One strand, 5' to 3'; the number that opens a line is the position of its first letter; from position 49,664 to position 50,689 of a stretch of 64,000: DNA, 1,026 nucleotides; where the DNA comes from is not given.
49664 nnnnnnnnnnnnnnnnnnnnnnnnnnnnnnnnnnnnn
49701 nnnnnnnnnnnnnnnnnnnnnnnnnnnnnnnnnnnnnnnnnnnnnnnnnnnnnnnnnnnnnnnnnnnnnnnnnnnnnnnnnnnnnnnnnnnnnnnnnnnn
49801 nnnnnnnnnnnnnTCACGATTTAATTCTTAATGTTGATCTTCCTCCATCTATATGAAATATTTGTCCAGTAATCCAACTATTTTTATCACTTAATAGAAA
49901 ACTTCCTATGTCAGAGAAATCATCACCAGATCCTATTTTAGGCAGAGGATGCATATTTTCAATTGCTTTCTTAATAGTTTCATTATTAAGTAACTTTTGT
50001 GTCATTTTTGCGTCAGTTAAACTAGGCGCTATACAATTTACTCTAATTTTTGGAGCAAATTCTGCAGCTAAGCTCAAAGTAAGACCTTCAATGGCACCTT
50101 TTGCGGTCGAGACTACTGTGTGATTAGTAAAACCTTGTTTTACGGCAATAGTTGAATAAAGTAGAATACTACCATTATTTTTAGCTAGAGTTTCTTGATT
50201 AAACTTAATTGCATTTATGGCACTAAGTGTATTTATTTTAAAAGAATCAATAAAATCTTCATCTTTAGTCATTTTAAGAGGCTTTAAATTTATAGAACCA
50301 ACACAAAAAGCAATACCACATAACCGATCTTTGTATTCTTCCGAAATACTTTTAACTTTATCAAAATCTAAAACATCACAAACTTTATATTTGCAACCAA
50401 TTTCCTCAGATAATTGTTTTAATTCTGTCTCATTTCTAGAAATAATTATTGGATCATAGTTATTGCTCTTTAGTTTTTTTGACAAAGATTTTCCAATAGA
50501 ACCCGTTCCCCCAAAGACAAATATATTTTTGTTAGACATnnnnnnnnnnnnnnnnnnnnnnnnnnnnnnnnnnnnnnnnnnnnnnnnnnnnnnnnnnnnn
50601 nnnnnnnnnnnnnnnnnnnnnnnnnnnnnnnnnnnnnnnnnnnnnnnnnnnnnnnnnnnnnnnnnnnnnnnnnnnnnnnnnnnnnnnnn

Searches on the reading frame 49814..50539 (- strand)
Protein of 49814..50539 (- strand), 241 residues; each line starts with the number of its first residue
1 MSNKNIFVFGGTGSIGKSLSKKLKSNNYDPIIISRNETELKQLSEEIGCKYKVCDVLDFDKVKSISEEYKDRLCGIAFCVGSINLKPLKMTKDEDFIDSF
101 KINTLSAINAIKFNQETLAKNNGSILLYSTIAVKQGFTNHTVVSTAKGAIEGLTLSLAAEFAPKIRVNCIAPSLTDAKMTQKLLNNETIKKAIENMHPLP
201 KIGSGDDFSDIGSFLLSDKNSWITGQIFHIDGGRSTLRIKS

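Call 3: search_protein_families(library=pfam, proteins=[window:49814-50539:-], max_evalue=0.01)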
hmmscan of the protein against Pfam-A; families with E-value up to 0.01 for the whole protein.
window:49814-50539:- (241 aa): 10 families
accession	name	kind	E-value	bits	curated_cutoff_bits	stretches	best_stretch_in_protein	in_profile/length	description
PF13561.12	adh_short_C2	-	2.3e-41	142.4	27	1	13-233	6-234/236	Enoyl-(Acyl carrier protein) reductase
PF00106.31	adh_short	-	7.6e-26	91.2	26.6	1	4-186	1-193/195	short chain dehydrogenase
PF23441.1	SDR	-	4.1e-07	30.1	27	1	123-233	143-254/258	SDR-like rossmann domain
PF08659.16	KR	-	1.8e-05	25.1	22.6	1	7-154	4-160/180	KR domain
PF01370.27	Epimerase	-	2.7e-05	24.1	20.9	1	6-112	1-103/240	NAD dependent epimerase/dehydratase family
PF02719.21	Polysacc_synt_2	-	6.2e-05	22.8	20.2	1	6-70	1-77/293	Polysaccharide biosynthesis protein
PF13460.12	NAD_binding_10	-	7e-05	23.2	27.2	1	10-65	1-57/184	NAD(P)H-binding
PF05368.20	NmrA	-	0.00042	20.5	27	1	3-58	2-59/298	NmrA-like family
PF03807.23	F420_oxidored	-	0.0011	19.9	21.6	1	9-53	5-50/94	NADP oxidoreductase coenzyme F420-dependent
PF02254.24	TrkA_N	-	0.0012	19.5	23.8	1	10-58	4-51/116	TrkA-N domain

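Call 4: search_protein_families(library=ncbifam, proteins=[window:49814-50539:-], max_evalue=0.01)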
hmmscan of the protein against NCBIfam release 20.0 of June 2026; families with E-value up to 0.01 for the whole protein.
window:49814-50539:- (241 aa): 220 families (the best 25 are shown)
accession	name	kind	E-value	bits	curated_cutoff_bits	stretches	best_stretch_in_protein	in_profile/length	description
TIGR01830.1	3oxo_ACP_reduc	equivalog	6.5e-32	111.1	297.75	1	7-233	2-237/239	3-oxoacyl-[acyl-carrier-protein] reductase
NF005559.1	PRK07231.1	subfamily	1.2e-31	110.1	215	1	2-235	3-248/249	glucose 1-dehydrogenase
NF047420.2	EF_P_mod_YmfI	equivalog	8.9e-31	107.4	238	1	6-233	2-234/236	elongation factor P 5-aminopentanone reductase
NF009466.0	PRK12826.1-2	subfamily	1.2e-30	106.8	222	1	2-236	2-246/248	3-oxoacyl-ACP reductase FabG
NF006121.0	PRK08265.1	subfamily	4.5e-28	98.5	294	1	2-237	6-248/263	short chain dehydrogenase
NF052558.1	MBtsdlDhBudC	equivalog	4.5e-28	98.5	270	1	2-235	2-242/250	meso-2,3-butanediol dehydrogenase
NF004528.0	PRK05875.1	equivalog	1.4e-27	96.8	334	1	2-236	9-256/280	SDR family oxidoreductase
NF004199.0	PRK05653.1-4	equivalog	2.1e-27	96.3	301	1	1-233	3-244/247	3-oxoacyl-ACP reductase FabG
NF006598.0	PRK09135.1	equivalog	1.9e-25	89.9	288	1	3-236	6-247/249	pteridine reductase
NF005681.0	PRK07478.1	subfamily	5.1e-25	88.3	267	1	1-238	4-253/254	SDR family oxidoreductase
NF005893.0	PRK07856.1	equivalog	1e-24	87.2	255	1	2-233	8-240/255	SDR family oxidoreductase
NF005853.0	PRK07774.1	equivalog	1.5e-24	86.7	303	1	3-234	6-246/250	SDR family oxidoreductase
NF005067.0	PRK06484.1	equivalog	2.6e-24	85.7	713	1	6-234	276-511/524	short chain dehydrogenase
NF004198.0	PRK05653.1-3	equivalog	6.6e-24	84.7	296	1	3-234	7-246/248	3-oxoacyl-ACP reductase FabG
NF005056.0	PRK06463.1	equivalog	1.4e-23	83.4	339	1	2-234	6-247/255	3-ketoacyl-(acyl-carrier-protein) reductase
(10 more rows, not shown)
